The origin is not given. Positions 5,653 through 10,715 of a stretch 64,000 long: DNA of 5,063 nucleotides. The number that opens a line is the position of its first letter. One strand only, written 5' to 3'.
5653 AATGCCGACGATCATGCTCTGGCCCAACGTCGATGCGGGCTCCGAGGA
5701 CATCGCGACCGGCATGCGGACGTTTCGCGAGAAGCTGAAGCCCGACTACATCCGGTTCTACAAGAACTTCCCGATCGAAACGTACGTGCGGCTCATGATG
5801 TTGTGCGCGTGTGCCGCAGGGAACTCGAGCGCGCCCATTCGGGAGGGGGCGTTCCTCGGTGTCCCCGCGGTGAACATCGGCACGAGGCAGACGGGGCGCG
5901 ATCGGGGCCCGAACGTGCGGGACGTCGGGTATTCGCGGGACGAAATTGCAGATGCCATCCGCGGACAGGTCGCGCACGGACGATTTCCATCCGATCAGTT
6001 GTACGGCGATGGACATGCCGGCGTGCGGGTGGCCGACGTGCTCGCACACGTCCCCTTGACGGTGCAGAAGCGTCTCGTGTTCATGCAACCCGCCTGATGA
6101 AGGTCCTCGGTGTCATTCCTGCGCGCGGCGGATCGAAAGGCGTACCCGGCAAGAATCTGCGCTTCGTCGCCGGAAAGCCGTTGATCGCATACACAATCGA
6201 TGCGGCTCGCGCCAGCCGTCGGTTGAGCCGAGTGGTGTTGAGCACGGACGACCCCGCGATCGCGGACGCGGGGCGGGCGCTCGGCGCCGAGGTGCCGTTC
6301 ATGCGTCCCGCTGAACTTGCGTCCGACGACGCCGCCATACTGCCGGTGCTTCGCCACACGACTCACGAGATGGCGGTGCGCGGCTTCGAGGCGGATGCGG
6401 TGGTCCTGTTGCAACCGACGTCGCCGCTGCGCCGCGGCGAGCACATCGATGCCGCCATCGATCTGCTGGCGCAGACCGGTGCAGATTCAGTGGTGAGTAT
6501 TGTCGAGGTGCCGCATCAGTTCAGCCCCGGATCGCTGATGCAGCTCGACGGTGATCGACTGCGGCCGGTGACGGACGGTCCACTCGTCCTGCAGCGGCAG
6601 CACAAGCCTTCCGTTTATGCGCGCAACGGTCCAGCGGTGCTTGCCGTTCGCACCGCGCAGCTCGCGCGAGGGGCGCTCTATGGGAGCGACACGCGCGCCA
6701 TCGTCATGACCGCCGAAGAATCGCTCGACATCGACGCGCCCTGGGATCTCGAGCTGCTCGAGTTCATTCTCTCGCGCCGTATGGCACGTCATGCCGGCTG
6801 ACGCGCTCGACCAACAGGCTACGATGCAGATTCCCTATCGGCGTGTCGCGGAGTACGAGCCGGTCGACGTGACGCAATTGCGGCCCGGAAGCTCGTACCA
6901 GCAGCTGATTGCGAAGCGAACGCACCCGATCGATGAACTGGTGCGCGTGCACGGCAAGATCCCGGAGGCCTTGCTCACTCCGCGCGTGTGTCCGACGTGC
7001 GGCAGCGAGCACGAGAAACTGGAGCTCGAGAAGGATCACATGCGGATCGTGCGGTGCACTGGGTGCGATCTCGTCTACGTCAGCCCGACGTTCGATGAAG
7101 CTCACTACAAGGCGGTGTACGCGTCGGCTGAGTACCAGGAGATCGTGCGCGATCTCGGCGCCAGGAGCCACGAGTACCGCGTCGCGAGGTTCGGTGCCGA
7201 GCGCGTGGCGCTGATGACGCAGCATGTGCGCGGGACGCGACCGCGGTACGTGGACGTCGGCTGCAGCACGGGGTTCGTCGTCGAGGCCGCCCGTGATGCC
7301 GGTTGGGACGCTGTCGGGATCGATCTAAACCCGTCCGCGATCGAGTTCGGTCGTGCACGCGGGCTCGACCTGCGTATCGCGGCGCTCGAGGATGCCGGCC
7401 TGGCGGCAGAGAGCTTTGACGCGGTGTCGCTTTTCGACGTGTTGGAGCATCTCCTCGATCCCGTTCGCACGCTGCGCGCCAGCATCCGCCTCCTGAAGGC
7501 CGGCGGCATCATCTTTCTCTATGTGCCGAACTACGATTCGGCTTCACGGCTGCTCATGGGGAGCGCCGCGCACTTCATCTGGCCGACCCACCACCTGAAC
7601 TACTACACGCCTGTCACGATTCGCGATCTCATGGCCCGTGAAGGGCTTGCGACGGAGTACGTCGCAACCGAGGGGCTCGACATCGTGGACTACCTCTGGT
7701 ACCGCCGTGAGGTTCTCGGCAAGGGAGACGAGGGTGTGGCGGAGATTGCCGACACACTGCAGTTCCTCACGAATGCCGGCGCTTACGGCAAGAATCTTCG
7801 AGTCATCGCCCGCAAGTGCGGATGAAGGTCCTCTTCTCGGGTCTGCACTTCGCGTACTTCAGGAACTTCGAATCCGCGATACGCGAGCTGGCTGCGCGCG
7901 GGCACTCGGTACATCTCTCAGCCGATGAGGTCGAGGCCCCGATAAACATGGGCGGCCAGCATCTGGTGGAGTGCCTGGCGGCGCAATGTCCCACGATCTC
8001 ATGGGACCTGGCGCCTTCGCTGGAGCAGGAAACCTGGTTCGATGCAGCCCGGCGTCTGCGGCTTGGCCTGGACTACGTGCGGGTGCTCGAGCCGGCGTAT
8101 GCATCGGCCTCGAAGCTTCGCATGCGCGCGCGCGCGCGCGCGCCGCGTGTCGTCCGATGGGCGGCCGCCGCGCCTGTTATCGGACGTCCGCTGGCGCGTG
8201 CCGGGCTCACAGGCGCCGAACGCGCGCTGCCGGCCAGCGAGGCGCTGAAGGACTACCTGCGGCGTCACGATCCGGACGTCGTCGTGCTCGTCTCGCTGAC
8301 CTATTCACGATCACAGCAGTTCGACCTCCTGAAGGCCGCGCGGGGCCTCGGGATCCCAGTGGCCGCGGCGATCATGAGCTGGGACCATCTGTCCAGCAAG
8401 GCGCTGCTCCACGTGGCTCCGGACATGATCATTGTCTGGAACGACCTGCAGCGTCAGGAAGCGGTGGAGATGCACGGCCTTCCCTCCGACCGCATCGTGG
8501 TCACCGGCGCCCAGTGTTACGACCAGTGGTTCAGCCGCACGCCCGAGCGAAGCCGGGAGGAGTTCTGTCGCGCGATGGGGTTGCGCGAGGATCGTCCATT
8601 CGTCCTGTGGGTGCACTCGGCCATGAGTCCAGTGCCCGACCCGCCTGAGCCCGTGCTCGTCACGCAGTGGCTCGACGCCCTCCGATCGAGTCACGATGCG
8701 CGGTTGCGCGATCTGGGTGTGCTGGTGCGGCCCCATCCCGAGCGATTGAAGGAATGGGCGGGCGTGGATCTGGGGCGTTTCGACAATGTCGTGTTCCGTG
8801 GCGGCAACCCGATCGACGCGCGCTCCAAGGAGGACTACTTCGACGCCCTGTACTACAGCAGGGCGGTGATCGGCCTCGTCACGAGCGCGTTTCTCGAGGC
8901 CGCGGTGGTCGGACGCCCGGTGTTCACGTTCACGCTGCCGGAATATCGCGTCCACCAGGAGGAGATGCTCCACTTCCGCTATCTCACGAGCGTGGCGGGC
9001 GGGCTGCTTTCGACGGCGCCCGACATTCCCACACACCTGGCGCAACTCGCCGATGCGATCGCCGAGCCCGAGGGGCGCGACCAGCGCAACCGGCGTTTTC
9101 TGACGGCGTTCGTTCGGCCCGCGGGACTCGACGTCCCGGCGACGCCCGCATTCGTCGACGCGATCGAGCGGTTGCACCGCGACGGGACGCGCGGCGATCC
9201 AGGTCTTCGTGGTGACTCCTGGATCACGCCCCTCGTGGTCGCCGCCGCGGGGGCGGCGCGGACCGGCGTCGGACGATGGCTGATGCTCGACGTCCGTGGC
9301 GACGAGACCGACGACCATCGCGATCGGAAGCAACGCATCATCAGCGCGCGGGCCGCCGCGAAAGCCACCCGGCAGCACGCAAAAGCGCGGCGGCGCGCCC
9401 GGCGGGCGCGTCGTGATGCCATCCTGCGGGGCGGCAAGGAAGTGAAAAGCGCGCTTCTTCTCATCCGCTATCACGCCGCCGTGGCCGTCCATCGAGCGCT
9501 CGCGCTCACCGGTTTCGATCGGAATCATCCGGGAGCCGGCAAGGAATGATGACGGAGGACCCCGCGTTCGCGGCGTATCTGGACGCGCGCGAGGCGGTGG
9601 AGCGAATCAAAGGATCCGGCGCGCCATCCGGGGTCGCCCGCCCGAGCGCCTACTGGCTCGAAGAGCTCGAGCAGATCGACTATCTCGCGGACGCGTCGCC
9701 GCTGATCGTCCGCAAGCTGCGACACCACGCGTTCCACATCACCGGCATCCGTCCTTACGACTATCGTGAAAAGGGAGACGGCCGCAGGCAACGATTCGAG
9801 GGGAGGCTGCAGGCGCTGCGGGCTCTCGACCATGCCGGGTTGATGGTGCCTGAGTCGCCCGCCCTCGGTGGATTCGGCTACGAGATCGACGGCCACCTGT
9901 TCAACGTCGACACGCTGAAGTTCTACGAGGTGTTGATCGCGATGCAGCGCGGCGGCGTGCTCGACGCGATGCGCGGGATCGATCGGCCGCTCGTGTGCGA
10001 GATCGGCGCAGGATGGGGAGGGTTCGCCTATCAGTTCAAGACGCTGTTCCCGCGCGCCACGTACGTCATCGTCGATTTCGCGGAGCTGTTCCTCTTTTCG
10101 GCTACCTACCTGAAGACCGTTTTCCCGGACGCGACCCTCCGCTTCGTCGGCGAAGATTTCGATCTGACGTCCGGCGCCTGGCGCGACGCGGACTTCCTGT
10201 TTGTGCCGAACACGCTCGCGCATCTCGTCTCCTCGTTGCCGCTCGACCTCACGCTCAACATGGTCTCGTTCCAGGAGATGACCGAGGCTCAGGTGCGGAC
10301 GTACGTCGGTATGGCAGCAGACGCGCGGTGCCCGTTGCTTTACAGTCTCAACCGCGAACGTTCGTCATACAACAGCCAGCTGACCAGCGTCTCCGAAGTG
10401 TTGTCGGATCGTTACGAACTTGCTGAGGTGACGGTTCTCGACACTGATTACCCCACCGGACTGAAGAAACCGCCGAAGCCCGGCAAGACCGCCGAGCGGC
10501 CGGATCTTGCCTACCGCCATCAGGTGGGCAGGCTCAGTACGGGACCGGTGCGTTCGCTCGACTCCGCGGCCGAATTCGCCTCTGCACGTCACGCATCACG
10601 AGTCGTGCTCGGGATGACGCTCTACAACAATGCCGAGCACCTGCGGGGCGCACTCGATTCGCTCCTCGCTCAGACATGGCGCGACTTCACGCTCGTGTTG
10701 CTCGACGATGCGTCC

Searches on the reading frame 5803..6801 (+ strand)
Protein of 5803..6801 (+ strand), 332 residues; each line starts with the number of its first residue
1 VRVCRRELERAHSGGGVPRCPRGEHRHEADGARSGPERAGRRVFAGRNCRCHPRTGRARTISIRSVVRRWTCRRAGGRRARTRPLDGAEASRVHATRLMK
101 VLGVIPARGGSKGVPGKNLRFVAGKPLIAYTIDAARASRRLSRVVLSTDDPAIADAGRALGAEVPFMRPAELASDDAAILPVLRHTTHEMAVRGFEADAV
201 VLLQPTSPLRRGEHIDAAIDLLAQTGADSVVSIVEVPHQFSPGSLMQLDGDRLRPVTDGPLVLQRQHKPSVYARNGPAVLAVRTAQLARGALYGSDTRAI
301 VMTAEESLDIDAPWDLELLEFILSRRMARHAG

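Call 59: search_protein_families(library=pfam, proteins=[window:5803-6801:+], max_evalue=0.001)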
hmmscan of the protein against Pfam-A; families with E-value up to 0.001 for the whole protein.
window:5803-6801:+ (332 aa): 1 family
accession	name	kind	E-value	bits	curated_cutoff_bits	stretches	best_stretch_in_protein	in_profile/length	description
PF02348.25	CTP_transf_3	-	1.1e-24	87.9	22.6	1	103-298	2-185/217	Cytidylyltransferase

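Call 79: search_protein_families(library=ncbifam, proteins=[window:5803-6801:+], max_evalue=0.0001)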
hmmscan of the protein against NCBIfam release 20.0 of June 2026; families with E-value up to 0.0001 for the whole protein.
window:5803-6801:+ (332 aa): 6 families
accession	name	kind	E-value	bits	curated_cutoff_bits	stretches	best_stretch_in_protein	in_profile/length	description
TIGR03584.1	PseF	equivalog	1.4e-38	132.8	205.7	1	103-322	2-219/222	pseudaminic acid cytidylyltransferase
NF003952.0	PRK05450.1-5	subfamily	4.3e-16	58.8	193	1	99-234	1-128/250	3-deoxy-manno-octulosonate cytidylyltransferase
NF003950.0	PRK05450.1-3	subfamily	1.3e-15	57.5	234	1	99-231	1-126/248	3-deoxy-manno-octulosonate cytidylyltransferase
NF009905.0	PRK13368.1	subfamily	1.2e-13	51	255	1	99-234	1-126/243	3-deoxy-manno-octulosonate cytidylyltransferase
NF003948.0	PRK05450.1-1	equivalog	6e-10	38.7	281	1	98-236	3-134/248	3-deoxy-manno-octulosonate cytidylyltransferase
TIGR00466.1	kdsB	equivalog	1.2e-08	34.7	155.2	1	102-235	4-129/241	3-deoxy-manno-octulosonate cytidylyltransferase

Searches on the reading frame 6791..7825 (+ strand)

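Call 11: search_protein_families(library=pfam, proteins=[window:6791-7825:+], max_evalue=0.001)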
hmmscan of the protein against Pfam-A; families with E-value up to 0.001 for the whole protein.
window:6791-7825:+ (344 aa): 5 families
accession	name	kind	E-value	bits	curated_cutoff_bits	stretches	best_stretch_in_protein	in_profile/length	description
PF13489.12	Methyltransf_23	-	1.8e-21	77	27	1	147-288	20-161/164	Methyltransferase domain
PF08241.18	Methyltransf_11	-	7.3e-17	62.2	21.2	1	154-242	1-94/95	Methyltransferase domain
PF08242.18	Methyltransf_12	-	1.5e-13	51.7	30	1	154-241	1-98/98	Methyltransferase domain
PF13649.12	Methyltransf_25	-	9.5e-12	45.9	27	1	154-239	2-97/97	Methyltransferase domain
PF13847.12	Methyltransf_31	-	4.9e-09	36.4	27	1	152-244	6-110/145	Methyltransferase domain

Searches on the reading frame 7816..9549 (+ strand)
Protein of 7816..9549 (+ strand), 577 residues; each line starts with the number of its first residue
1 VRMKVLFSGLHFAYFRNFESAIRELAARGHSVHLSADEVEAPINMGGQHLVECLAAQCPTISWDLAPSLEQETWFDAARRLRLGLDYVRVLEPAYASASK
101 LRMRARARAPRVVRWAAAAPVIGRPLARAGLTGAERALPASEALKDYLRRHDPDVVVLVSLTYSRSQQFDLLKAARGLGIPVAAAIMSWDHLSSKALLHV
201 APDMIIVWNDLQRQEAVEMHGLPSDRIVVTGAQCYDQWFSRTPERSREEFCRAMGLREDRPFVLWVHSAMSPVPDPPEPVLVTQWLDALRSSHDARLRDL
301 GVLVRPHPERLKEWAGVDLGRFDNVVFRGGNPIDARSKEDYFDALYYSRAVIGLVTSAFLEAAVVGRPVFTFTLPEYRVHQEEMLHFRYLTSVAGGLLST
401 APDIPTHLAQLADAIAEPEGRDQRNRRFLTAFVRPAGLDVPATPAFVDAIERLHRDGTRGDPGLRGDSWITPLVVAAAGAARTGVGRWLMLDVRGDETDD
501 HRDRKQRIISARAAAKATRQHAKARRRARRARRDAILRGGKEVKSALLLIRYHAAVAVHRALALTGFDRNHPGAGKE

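Call 11: search_protein_families(library=pfam, proteins=[window:7816-9549:+], max_evalue=0.001)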
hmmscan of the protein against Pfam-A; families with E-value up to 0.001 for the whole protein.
window:7816-9549:+ (577 aa): 1 family
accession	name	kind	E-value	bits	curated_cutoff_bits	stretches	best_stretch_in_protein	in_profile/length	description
PF13439.12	Glyco_transf_4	-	0.00065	20.2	28.5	0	132-229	52-161/170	Glycosyltransferase Family 4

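Call 31: search_solved_structures(query=A3, max_evalue=10, show_alignments=2)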
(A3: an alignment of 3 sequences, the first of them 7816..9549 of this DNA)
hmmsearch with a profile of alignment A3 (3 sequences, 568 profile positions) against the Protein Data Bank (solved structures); distinct sequences matched with E-value up to 10: 2.
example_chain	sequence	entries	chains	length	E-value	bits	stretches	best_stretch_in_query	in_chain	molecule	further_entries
7cb3_A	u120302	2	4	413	0.057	15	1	174-194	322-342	Chalcone/stilbene synthase | Chalcone synthase-like protein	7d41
2rjn_A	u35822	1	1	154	0.86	11.1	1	18-62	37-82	Response regulator receiver:Metal-dependent phosphohydrolase, HD subdomain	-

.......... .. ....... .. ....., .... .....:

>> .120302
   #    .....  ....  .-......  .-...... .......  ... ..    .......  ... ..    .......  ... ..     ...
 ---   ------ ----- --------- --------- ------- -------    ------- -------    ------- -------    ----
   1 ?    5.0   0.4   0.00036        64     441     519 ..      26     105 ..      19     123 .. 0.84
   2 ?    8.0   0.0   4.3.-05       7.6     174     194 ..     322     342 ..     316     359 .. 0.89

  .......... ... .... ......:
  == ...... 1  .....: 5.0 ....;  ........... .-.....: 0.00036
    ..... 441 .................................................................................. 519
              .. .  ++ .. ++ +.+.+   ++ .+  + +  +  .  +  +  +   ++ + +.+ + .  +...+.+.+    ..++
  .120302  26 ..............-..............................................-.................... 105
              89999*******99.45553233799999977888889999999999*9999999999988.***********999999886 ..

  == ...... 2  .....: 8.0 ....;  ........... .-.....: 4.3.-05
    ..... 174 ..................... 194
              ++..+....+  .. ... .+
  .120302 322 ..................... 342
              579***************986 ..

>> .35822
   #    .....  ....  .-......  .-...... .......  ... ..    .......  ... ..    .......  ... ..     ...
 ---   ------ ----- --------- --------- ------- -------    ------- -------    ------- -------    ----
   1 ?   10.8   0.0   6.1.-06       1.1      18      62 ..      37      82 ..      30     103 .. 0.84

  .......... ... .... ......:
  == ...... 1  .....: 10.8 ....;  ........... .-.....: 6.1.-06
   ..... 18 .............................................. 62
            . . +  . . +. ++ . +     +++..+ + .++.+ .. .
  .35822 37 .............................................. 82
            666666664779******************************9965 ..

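Call 47: search_protein_families(library=ncbifam, proteins=[window:7816-9549:+], max_evalue=0.00001)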
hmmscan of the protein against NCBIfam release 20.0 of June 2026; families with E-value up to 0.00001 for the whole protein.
window:7816-9549:+ (577 aa): 1 family
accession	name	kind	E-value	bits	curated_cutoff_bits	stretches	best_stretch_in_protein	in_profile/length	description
NF046086.1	BFO_1060_trans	domain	5.8e-08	32.2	200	1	145-266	40-168/365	BFO_1060 family glycosyltransferase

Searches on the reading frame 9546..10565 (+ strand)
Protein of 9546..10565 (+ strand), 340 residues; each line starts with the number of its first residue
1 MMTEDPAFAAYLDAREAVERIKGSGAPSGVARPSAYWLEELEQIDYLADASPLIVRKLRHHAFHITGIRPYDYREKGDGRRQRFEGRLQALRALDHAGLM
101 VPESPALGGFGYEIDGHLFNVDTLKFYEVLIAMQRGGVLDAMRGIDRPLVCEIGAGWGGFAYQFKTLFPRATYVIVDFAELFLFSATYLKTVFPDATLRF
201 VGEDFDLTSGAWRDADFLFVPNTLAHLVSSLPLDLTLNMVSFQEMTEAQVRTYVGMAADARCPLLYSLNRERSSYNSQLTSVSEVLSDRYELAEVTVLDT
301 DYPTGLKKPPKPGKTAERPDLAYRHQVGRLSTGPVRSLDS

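Call 79: search_protein_families(library=ncbifam, proteins=[window:9546-10565:+], max_evalue=0.0001)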
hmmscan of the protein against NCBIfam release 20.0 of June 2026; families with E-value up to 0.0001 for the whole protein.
window:9546-10565:+ (340 aa): 1 family
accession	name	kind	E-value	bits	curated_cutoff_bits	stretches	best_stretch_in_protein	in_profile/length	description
TIGR04371.1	methyltran_NanM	subfamily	1.8e-22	80.2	44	1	114-256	122-260/273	putative sugar O-methyltransferase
